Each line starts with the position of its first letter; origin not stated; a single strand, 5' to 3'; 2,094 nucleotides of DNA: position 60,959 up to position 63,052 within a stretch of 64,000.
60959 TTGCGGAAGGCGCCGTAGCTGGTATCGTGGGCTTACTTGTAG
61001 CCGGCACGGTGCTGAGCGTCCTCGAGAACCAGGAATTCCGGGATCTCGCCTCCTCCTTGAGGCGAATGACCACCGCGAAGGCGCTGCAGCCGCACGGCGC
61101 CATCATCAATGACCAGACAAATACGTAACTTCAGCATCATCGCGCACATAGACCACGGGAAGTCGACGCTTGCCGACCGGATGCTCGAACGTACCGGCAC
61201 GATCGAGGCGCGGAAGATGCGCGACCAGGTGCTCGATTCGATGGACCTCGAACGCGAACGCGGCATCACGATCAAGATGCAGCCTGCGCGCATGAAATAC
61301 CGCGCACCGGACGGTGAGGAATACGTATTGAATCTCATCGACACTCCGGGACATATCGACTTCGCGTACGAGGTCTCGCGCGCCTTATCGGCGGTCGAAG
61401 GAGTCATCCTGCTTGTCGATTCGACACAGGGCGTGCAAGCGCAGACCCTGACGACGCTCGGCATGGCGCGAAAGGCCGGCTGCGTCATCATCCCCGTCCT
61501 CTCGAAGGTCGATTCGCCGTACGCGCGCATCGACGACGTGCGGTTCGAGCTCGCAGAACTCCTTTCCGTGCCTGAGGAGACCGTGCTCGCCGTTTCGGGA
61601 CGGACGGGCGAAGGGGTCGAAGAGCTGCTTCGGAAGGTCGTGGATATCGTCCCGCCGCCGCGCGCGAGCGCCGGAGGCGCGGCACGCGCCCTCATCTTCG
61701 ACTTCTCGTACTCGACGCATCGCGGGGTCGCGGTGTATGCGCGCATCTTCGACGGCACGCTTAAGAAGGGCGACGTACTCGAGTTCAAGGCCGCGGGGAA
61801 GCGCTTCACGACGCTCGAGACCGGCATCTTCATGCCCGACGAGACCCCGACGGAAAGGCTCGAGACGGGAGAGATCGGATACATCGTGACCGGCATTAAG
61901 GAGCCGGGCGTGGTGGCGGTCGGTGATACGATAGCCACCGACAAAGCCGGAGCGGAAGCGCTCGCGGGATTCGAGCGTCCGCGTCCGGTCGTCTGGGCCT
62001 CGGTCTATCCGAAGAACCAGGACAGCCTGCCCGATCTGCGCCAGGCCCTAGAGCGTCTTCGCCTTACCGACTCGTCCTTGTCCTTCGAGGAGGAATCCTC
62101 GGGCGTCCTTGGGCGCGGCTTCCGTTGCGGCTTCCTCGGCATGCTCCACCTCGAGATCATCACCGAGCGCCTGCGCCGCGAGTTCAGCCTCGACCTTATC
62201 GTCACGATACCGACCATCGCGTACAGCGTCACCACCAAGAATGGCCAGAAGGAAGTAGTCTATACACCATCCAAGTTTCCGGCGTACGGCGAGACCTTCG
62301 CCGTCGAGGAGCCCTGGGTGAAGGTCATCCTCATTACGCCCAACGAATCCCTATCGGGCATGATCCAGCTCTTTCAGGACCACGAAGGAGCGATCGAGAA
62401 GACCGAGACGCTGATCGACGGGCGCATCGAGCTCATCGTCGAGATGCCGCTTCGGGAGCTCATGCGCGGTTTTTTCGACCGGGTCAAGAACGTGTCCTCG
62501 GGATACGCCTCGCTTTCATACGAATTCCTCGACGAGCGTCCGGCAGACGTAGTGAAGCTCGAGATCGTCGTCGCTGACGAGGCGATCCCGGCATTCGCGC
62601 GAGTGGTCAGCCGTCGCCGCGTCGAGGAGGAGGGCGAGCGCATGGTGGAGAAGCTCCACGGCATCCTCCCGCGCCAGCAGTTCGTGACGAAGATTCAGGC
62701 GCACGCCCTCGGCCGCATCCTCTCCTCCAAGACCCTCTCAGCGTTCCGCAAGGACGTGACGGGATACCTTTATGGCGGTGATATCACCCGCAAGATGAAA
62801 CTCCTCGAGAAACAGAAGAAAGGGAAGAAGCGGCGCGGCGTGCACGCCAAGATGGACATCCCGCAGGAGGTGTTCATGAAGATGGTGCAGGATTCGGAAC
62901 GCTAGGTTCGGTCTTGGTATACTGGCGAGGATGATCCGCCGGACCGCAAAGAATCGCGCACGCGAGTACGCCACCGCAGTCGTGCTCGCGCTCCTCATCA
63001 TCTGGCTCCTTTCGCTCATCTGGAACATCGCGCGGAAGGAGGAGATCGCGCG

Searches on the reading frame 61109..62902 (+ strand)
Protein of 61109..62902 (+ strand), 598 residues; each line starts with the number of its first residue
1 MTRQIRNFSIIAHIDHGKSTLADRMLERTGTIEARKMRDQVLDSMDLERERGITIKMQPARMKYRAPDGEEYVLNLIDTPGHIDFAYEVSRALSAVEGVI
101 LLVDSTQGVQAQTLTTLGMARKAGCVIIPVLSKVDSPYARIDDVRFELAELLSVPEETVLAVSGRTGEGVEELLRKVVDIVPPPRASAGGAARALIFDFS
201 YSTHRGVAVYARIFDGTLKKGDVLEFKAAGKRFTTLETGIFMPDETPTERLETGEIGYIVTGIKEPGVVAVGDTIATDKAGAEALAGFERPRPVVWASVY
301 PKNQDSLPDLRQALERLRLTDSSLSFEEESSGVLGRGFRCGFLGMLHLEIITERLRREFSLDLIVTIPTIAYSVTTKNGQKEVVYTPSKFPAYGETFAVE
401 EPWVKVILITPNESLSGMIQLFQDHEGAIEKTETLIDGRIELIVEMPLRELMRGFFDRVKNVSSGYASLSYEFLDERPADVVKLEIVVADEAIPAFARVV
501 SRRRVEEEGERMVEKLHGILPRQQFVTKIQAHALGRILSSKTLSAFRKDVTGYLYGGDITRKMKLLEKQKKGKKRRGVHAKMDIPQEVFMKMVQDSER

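Call 80: search_protein_families(library=pfam, proteins=[window:61109-62902:+], max_evalue=0.00001)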
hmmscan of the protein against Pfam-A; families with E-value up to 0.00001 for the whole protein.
window:61109-62902:+ (598 aa): 5 families
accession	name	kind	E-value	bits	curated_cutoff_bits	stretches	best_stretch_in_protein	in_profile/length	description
PF00009.33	GTP_EFTU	-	2e-51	174.7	26.5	1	4-183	2-188/188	Elongation factor Tu GTP binding domain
PF06421.17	LepA_C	-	1.6e-30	105.8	29.7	1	490-593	3-106/107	GTP-binding protein LepA C-terminus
PF00679.30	EFG_C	-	2.2e-14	53.7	27.9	1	399-480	2-82/89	Elongation factor G C-terminus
PF14492.12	EFG_III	-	1.5e-08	35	27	1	291-365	2-73/75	Elongation Factor G, domain III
PF03144.31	GTP_EFTU_D2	-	2e-07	31.8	30.3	1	206-276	1-73/73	Elongation factor Tu domain 2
